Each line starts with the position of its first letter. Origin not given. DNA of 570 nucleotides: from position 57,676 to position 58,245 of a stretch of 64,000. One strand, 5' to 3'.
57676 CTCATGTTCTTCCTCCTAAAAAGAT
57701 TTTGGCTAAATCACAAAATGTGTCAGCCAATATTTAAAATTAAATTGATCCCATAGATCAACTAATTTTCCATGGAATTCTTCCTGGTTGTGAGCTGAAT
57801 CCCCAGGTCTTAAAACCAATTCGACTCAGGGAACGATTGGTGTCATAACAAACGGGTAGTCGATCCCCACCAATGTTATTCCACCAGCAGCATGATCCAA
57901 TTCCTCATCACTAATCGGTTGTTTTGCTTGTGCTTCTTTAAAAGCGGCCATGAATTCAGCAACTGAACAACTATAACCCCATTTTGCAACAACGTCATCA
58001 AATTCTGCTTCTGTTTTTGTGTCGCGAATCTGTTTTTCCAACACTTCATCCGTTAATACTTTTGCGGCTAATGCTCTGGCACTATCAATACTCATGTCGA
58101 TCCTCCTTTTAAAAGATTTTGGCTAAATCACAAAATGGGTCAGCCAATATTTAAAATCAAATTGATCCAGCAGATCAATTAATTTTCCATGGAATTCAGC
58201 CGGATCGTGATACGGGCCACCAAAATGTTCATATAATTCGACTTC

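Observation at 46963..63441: Nif11-leader RiPP cluster whose only tailoring enzymes are five paralogous B12-binding radical SAM modules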

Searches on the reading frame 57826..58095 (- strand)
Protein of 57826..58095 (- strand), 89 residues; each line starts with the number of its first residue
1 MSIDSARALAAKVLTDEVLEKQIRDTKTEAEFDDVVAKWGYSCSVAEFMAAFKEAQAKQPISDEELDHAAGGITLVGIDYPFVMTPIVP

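Call 4: search_protein_families(library=pfam, proteins=[window:57826-58095:-], max_evalue=0.01)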
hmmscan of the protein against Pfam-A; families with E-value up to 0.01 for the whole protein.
window:57826-58095:- (89 aa): 1 family
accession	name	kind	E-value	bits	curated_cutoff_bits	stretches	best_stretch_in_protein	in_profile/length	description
PF07862.16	Nif11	-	4.7e-09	36.8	23.8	1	1-48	1-48/48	Nif11 domain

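Call 5: search_protein_families(library=ncbifam, proteins=[window:57826-58095:-], max_evalue=0.01)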
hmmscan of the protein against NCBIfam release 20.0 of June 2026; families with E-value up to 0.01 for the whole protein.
window:57826-58095:- (89 aa): 1 family
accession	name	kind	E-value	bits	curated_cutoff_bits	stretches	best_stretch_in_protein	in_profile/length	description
TIGR03798.1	leader_Nif11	subfamily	1.6e-10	41.1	32.3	1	1-72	1-68/68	Nif11-like leader peptide family RiPP precursor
